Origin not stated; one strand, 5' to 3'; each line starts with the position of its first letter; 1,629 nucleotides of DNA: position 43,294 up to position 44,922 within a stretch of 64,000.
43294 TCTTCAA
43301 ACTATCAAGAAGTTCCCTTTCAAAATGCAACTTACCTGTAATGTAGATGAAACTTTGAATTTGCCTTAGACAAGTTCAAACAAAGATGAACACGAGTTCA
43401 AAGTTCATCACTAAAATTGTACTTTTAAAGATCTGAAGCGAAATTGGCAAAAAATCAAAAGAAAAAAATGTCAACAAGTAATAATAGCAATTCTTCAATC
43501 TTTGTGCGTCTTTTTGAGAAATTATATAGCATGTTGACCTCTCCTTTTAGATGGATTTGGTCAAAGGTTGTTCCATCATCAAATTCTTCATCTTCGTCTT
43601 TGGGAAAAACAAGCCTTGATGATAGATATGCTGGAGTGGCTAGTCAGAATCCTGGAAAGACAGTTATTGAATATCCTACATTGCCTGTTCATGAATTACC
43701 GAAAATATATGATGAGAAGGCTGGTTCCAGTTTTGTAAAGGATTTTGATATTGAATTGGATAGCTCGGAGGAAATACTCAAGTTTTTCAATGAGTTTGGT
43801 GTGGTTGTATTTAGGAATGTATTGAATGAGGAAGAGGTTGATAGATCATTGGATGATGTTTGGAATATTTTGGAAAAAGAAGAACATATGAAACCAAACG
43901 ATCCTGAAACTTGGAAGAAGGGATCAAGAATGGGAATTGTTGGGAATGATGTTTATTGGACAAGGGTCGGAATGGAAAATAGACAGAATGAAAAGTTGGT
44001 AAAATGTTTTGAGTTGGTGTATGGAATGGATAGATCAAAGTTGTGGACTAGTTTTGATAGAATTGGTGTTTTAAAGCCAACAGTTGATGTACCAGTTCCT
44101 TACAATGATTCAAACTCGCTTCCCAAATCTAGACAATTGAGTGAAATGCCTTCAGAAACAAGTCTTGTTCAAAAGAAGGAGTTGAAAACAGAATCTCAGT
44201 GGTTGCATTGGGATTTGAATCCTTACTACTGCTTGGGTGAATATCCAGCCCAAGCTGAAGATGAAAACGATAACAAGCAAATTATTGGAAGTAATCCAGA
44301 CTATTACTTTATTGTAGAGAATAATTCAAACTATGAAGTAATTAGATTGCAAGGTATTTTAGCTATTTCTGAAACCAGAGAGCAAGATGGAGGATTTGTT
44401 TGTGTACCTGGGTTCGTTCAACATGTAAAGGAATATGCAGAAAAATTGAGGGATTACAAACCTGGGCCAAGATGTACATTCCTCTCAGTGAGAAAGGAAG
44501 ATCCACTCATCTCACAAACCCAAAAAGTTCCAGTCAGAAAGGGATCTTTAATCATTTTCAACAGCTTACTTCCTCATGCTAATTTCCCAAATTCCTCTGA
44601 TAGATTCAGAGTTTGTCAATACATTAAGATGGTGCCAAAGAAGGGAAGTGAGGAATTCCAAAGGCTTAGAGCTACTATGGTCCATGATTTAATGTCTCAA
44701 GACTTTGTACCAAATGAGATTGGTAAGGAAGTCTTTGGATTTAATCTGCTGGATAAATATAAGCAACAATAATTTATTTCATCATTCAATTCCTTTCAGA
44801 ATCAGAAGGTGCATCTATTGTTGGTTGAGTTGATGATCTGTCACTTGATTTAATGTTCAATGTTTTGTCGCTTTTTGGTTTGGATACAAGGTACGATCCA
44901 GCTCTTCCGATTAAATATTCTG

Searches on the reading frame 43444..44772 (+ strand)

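Call 66: search_protein_families(library=pfam, proteins=[window:43444-44772:+], max_evalue=0.001)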
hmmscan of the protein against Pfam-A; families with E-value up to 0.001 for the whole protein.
window:43444-44772:+ (442 aa): 2 families
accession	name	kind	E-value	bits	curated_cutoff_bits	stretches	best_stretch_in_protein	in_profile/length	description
PF05721.19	PhyH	-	8.7e-10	39.7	22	1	304-390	129-212/213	Phytanoyl-CoA dioxygenase (PhyH)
PF07350.19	Gig2-like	-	1.2e-06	28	27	1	107-193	63-141/408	Gig2-like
